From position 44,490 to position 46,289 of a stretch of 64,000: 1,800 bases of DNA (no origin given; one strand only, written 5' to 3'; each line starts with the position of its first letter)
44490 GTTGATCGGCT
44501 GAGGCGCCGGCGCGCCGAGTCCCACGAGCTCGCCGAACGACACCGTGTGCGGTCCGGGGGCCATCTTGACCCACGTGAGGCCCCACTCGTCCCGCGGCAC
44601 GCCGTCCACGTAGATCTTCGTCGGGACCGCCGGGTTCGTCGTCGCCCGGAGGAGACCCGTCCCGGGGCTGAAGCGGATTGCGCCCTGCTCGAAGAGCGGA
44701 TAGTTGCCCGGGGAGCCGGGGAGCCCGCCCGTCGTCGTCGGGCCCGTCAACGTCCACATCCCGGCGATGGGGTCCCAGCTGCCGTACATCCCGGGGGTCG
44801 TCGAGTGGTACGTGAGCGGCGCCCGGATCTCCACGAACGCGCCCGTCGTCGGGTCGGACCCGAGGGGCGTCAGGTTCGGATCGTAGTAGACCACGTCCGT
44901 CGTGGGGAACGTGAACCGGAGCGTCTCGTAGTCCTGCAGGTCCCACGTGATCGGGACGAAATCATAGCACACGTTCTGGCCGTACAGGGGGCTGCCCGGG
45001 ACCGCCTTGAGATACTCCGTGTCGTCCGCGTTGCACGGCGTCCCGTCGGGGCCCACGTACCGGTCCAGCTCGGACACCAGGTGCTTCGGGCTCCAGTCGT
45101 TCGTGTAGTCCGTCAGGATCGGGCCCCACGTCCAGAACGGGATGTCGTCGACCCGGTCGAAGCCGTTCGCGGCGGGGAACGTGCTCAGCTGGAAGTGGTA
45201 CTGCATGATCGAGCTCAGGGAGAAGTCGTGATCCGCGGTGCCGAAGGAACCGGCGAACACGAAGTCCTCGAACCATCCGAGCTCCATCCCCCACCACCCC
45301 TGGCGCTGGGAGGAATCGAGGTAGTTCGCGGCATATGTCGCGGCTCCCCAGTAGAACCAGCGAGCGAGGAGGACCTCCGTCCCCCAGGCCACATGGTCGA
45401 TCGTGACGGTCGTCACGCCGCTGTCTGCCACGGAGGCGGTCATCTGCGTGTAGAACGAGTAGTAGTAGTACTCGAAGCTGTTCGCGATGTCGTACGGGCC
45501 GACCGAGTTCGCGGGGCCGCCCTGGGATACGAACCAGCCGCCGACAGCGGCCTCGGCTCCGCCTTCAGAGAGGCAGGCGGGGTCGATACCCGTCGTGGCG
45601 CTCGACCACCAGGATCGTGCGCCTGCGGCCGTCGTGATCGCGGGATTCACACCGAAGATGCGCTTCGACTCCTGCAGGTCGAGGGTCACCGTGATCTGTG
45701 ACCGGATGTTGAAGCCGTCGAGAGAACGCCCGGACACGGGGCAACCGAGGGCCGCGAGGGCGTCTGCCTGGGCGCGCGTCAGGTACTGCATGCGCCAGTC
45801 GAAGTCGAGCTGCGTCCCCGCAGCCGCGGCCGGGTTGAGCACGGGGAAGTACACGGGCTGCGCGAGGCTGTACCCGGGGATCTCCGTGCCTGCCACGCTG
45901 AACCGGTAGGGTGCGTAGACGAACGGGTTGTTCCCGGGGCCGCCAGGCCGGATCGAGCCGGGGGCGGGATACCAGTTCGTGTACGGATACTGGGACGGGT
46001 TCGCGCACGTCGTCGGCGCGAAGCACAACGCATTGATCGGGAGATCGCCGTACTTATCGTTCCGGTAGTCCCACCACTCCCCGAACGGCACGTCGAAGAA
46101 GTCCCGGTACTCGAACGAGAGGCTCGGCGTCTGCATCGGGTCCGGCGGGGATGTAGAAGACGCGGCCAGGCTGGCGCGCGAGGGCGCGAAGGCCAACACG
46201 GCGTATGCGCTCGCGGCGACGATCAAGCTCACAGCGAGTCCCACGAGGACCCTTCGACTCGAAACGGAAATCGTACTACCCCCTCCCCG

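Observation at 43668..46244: Domain shuffling in paralog 3: shared domain moved to the N-terminus, followed by four PEGA-like repeats and no PKD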

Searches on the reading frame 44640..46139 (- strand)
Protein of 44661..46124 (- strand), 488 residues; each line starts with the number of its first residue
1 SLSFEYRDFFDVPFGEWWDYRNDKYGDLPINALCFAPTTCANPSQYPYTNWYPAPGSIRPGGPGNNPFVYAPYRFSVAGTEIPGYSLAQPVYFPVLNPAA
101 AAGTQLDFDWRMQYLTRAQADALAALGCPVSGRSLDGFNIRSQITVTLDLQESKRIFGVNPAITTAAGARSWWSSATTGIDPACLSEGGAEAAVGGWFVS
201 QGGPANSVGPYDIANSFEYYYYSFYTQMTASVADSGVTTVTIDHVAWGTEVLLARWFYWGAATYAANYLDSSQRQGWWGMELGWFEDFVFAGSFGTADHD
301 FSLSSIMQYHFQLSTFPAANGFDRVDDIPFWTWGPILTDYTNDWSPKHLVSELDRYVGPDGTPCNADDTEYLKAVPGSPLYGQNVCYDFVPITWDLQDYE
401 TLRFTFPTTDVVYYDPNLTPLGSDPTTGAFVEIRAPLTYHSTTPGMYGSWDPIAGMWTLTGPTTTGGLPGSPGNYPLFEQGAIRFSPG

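Call 12: find_homologous_proteins(query=window:44661-46124:-, max_evalue=0.001)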
Query seq(488 aa) (488 aa): 62 proteins with E <= 0.001 among 8000 candidates.
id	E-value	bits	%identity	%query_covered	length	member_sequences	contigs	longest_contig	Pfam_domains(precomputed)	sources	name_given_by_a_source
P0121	2.0e-173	596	56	100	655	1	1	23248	-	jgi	jgi:hypothetical protein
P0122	6.2e-170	585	54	100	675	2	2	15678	-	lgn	-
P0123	4.3e-169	582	53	100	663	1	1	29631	-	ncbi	ncbi:MAG: hypothetical protein ACT4OI_02245 [Methanobacteriota archaeon]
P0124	5.1e-166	572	55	97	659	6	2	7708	-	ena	-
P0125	1.2e-160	554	55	97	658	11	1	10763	-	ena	-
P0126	9.2e-157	541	53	97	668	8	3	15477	-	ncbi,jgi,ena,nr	ncbi:MAG TPA: hypothetical protein VJN63_02435 [Thermoplasmata archaeon]|nr:hypothetical protein [Th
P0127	1.2e-154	534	52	100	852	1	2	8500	PF02369.23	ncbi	-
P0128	6.1e-150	519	51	100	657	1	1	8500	-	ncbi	-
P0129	1.2e-149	518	54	97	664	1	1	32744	-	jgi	jgi:hypothetical protein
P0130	8.3e-149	515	51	100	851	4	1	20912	PF02369.23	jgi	-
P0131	1.4e-148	514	52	97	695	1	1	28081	-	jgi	-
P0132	2.9e-148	513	49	97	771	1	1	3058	-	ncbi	ncbi:MAG: hypothetical protein ACT4OI_04395, partial [Methanobacteriota archaeon]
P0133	1.6e-147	511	50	100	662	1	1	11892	PF00801.27,PF18911.7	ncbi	ncbi:MAG: PKD domain-containing protein, partial [Methanobacteriota archaeon]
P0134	1.9e-146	507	53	93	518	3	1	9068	-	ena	-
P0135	2.1e-146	507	48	100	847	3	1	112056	PF22352.3,PF00801.27,PF18911.7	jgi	jgi:PKD repeat protein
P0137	2.1e-142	494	49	97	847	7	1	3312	-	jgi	-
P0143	3.7e-131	457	48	100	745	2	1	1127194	-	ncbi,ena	-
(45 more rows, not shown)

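Call 22: search_protein_families(library=pfam, proteins=[P0137], max_evalue=0.01)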
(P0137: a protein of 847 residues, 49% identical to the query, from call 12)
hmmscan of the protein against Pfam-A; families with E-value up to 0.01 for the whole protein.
P0137 (847 aa): 0 families

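Call 31: predict_structure(alignment_id=A2)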
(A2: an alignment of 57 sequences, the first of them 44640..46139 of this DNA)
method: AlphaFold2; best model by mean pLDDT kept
length: 500 residues; sequences in the alignment: 57
mean_pLDDT: 94.5   pTM: 0.93
mean pLDDT of the five models: 94.5, 94.1, 93.7, 92.3, 91.5
residues with pLDDT >= 90: 452; 70-90: 29; 50-70: 15; < 50: 4
segments of 3 or more residues with pLDDT < 50: 497-500
pLDDT, mean of each block of 10 residues (from residue 1): 87 98 94 97 94 95 92 98 97 97 97 98 96 91 98 98 97 97 75 95 98 97 96 97 98 98 97 97 95 98 98 98 95 98 92 94 73 83 96 94 98 97 98 97 97 97 98 95 97 66
secondary structure, 60 per line:
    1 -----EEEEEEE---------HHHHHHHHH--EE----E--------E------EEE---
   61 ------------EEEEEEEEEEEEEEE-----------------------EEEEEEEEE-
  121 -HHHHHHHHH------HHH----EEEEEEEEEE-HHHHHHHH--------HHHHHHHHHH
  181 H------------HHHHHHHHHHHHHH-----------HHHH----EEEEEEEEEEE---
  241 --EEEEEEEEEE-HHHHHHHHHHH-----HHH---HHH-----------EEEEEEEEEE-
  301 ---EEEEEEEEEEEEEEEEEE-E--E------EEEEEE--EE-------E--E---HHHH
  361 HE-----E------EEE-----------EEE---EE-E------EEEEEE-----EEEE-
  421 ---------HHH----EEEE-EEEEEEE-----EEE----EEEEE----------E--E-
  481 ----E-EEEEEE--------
elements in order: E6-12 H22-30 E55-57 E73-87 E111-119 H122-130 E144-153 H155-162 H171-181 H194-207 H219-222 E227-237 E243-252 H254-264 E290-299 E304-321 E333-338 H357-361 E375-377 E389-391 E405-410 E416-419 E437-440 E442-448 E454-456 E461-465 E487-492

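Call 35: search_protein_families(library=ncbifam, proteins=[P0121, P0127], max_evalue=0.01)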
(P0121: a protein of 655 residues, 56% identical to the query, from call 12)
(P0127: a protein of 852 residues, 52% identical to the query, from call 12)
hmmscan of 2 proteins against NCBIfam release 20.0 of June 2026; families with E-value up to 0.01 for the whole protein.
P0121 (655 aa): 0 families

P0127 (852 aa): 0 families

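Call 36: search_solved_structures(query=A2, max_evalue=10, show_alignments=0)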
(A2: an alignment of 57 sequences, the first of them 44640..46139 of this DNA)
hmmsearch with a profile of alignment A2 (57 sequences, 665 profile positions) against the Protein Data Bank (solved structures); distinct sequences matched with E-value up to 10: 13.
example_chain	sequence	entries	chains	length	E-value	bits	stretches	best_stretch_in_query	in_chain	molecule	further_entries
9lqj_A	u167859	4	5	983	4.7e-16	61.7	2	22-77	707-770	Collagenase ColH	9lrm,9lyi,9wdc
9lrk_A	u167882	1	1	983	4.7e-16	61.7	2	22-77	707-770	Collagenase ColH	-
6aem_A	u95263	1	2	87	3.2e-08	35.8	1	15-78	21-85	PKD domain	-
4jgu_A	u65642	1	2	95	3.4e-08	35.7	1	22-74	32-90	ColH protein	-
4jrw_A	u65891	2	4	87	4.2e-08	35.4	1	22-74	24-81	Collagenase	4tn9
2y72_A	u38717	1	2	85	4.3e-08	35.4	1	22-73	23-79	COLLAGENASE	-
4u6t_A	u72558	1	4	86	4.9e-08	35.2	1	23-76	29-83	ColH protein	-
4aqo_A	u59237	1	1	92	4.9e-08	35.2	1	22-73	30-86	COLLAGENASE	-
4u7k_A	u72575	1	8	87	5e-08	35.2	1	22-76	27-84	ColH protein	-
4l9d_A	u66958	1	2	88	6.8e-08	34.7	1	14-79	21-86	Protease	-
2c26_A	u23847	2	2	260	2.9e-07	32.6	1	21-83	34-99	ENDOGLUCANASE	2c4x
1b4r_A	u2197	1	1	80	0.076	14.7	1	28-67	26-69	PROTEIN (PKD1_HUMAN)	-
9lip_S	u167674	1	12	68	1.5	10.4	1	27-61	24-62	M-alpha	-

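Call 42: find_related_loci(query=A3, collection=genome_contigs, flank=10000)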
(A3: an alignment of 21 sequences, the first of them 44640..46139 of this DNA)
Query A3 (500 aa) in genome_contigs; peptide patterns used: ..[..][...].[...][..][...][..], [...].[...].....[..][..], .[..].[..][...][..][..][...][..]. (x = any residue, [..] = any of these).
108 stretches matched a pattern; 35 encode a relative of the query (tblastn E <= 1e-3); 31 distinct loci.
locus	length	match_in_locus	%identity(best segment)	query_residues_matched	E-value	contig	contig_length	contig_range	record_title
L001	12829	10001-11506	53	1-491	8e-171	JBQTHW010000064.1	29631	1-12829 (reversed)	MAG: Methanobacteriota archaeon isolate SAW39 c_000000197269, whole genome shotgun sequence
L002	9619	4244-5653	55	6-478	1e-166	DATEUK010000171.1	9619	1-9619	MAG TPA_asm: Thermoplasmata archaeon isolate SMAG_U8339 k141_2157795, whole genome shotgun sequence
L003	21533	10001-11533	51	6-493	8e-161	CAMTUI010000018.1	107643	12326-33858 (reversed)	MAG: Euryarchaeota archaeon isolate G01_MAG_00007 genome assembly, contig: G01_MAG_00007_000000000003, whole genome shot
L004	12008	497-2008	50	6-500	3e-157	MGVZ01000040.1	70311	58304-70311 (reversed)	MAG: Euryarchaeota archaeon RBG_16_67_27 RBG_16_scaffold_3592, whole genome shotgun sequence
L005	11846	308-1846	50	6-493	1e-153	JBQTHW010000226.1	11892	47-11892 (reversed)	MAG: Methanobacteriota archaeon isolate SAW39 c_000000113914, whole genome shotgun sequence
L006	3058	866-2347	49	1-478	3e-161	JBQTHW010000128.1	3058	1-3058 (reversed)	MAG: Methanobacteriota archaeon isolate SAW39 c_000000169885, whole genome shotgun sequence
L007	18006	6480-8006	48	2-500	7e-151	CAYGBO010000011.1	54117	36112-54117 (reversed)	MAG TPA_asm: uncultured Methanomassiliicoccales archaeon isolate ERP108616_co2_547 genome assembly, contig: NODE_606_len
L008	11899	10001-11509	48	1-500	4e-150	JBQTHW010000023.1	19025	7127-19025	MAG: Methanobacteriota archaeon isolate SAW39 c_000000487808, whole genome shotgun sequence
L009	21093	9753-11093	53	6-454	5e-148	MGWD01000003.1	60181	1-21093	MAG: Euryarchaeota archaeon RBG_19FT_COMBO_69_17 rbg_19ft_combo_scaffold_104, whole genome shotgun sequence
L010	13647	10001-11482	50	6-500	1e-147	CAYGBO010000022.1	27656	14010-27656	MAG TPA_asm: uncultured Methanomassiliicoccales archaeon isolate ERP108616_co2_547 genome assembly, contig: NODE_2221_le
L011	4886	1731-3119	50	7-470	5e-148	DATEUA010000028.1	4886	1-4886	MAG TPA_asm: Thermoplasmata archaeon isolate SMAG_U8329 k141_2917534, whole genome shotgun sequence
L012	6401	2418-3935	47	2-492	2e-145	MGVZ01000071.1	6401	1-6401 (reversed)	MAG: Euryarchaeota archaeon RBG_16_67_27 RBG_16_scaffold_76743, whole genome shotgun sequence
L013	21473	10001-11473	52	6-496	1e-160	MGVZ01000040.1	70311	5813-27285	MAG: Euryarchaeota archaeon RBG_16_67_27 RBG_16_scaffold_3592, whole genome shotgun sequence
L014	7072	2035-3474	45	6-482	6e-124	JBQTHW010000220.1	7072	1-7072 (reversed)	MAG: Methanobacteriota archaeon isolate SAW39 c_000000454217, whole genome shotgun sequence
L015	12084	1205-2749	43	4-492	6e-121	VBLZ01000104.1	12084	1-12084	MAG: Methanobacteriota archaeon isolate EA_10 14_0929_12_30cm_scaffold_12270, whole genome shotgun sequence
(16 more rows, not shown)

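Call 45: search_protein_representatives(alignment_id=A3)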
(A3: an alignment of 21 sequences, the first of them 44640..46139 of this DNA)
Query: 21 sequences, 561 profile positions. Proteins with E-value up to 0.001 (for the whole library): 296; up to 1e-10: 249; up to 1e-30: 122. The best 150 are listed.
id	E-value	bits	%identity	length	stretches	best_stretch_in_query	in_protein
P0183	0.0e+00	1038.8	-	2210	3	36-542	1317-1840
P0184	0.0e+00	1021.9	-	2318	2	20-529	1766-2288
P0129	2.0e-230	782.5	-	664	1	10-558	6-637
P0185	4.4e-222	754.9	-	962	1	24-542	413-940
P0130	1.8e-221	752.9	-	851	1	7-528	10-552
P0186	3.4e-216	735.5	-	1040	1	19-528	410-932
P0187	1.1e-215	733.8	-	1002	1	27-535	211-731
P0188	7.6e-213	724.4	-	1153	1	25-536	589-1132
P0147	1.5e-210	716.9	-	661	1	27-521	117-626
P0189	2.2e-207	706.4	-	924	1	26-530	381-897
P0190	3.2e-205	699.2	-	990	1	29-528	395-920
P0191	4.2e-205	698.9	-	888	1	10-524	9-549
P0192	1.6e-204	696.9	-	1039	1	29-529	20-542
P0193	1.4e-203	693.8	-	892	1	36-535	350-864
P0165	2.2e-201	686.6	-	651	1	3-536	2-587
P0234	3.7e-63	230.3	-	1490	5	92-507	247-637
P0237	4.8e-59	216.7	-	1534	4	94-496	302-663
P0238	9.6e-57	209.1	-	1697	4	94-503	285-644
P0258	2.9e-46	174.5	-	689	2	96-446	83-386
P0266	5.7e-41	157.0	-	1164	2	93-497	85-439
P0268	1.3e-38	149.2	-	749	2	93-521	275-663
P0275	4.1e-37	144.3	-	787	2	93-470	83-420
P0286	1.4e-32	129.3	-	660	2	93-499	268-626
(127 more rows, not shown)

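Call 46: search_protein_families(library=pfam, proteins=[P0234, P0237, P0238, P0258, P0266, P0268, P0275, P0286], max_evalue=0.00001)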
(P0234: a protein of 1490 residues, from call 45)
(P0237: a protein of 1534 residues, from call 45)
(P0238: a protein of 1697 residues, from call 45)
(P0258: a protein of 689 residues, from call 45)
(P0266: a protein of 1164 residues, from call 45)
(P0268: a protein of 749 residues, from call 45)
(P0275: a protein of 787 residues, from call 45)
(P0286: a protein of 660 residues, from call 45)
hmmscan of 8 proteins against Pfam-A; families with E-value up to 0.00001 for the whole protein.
P0234 (1490 aa): 0 families

P0237 (1534 aa): 0 families

P0238 (1697 aa): 0 families

P0258 (689 aa): 2 families
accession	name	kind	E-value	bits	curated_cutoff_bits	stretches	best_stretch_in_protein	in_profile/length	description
PF18911.6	PKD_4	-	2.1e-18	66.6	27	1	564-654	1-84/85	PKD domain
PF00801.26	PKD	-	1.2e-12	48.1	23.5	1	573-650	4-76/80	PKD domain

P0266 (1164 aa): 3 families
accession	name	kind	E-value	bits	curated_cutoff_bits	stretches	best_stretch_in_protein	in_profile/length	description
PF18911.6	PKD_4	-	4.1e-55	184.2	27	4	606-666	19-79/85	PKD domain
PF00801.26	PKD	-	2.9e-35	120.5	23.5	2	612-668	24-78/80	PKD domain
PF22352.2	K319L-like_PKD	-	1.3e-13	51.2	27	1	610-671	17-84/84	K319L-like, PKD domain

P0268 (749 aa): 0 families

P0275 (787 aa): 2 families
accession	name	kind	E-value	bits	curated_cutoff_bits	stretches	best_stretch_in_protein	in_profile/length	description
PF00801.26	PKD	-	5.8e-09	36.3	23.5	0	504-566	18-73/80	PKD domain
PF18911.6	PKD_4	-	8.3e-06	26.2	27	1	504-574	21-85/85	PKD domain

P0286 (660 aa): 0 families

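Call 54: find_encoding_contigs(protein=P0137, flank=10000, max_places=3)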
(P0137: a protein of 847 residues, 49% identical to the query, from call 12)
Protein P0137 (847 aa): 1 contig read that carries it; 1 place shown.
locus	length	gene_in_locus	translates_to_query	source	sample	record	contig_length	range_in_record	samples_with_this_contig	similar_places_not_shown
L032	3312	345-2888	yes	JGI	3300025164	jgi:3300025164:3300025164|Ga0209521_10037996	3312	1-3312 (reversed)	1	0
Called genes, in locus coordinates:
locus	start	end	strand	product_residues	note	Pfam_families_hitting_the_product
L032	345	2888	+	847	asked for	-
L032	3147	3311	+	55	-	?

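Call 57: find_encoding_contigs(protein=P0135, flank=10000, max_places=2)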
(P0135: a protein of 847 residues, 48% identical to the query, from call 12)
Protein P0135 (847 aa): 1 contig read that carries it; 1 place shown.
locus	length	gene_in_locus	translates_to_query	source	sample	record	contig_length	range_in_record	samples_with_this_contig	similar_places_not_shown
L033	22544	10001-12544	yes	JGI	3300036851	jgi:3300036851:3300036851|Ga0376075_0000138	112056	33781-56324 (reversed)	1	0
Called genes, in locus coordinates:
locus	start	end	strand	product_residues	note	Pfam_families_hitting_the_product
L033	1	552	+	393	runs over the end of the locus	PF03435:Sacchrp_dh_NADP, PF16653:Sacchrp_dh_C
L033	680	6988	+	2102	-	PF00801:PKD, PF18911:PKD_4, PF00801:PKD, PF18911:PKD_4, PF18911:PKD_4, PF00801:PKD, PF18911:PKD_4, PF00801:PKD, +36 more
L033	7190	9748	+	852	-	-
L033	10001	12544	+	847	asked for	PF00801:PKD, PF18911:PKD_4, PF22352:K319L-like_PKD (weak)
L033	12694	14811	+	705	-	PF00801:PKD, PF18911:PKD_4, PF22352:K319L-like_PKD (faint), PF00801:PKD, PF18911:PKD_4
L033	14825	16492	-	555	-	PF13343:SBP_bac_6 (faint)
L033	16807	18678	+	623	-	PF00528:BPD_transp_1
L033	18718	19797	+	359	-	PF00005:ABC_tran, PF13304:AAA_21 (faint), PF08402:TOBE_2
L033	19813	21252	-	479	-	PF00171:Aldedh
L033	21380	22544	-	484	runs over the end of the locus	PF00202:Aminotran_3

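Call 63: find_encoding_contigs(protein=P0143, flank=10000, max_places=1)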
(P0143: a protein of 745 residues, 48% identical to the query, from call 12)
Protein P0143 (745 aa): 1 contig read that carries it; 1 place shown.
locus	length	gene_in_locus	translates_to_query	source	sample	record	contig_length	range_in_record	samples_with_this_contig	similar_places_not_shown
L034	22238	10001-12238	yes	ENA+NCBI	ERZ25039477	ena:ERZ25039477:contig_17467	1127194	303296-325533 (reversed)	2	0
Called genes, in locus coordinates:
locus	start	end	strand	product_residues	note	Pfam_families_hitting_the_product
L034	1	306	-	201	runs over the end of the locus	PF03602:Cons_hypoth95 (weak), PF06325:PrmA, PF05175:MTS, PF13649:Methyltransf_25, PF13847:Methyltransf_31, PF01170:UPF0020 (weak), PF08241:Methyltransf_11, PF08242:Methyltransf_12 (weak)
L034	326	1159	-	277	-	PF00025:Arf, PF03193:RsgA_GTPase (faint), PF00071:Ras, PF04670:Gtr1_RagA, PF08477:Roc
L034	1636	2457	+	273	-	PF24396:DUF7541, PF00510:COX3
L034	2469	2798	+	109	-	PF03626:COX4_pro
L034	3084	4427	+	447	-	PF04055:Radical_SAM, PF13353:Fer4_12 (weak), PF12544:LAM_C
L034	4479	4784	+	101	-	-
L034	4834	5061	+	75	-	-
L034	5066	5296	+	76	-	-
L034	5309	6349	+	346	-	PF01008:IF-2B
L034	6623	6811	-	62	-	-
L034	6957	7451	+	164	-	PF01798:Nop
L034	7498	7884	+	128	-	PF21485:IF5A-like_N, PF01287:eIF-5a (weak)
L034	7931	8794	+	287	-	PF00491:Arginase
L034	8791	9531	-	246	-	-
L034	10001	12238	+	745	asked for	-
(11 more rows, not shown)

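Call 64: find_encoding_contigs(protein=P0123, flank=10000, max_places=1)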
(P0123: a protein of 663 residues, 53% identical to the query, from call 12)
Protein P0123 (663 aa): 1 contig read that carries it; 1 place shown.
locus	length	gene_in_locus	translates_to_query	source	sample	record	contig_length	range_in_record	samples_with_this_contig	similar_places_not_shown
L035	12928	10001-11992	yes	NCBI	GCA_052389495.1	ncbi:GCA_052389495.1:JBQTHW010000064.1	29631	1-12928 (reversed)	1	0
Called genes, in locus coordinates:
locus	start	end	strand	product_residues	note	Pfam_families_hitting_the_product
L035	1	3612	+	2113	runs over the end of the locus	PF00801:PKD, PF18911:PKD_4, PF00801:PKD, PF18911:PKD_4, PF00801:PKD, PF18911:PKD_4, PF00801:PKD, PF18911:PKD_4, +42 more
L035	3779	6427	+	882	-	-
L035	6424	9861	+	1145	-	PF20943:DUF4785_3rd (faint), PF13620:CarboxypepD_reg, PF13715:CarbopepD_reg_2 (faint), PF13620:CarboxypepD_reg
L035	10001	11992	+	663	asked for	-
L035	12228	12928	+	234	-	?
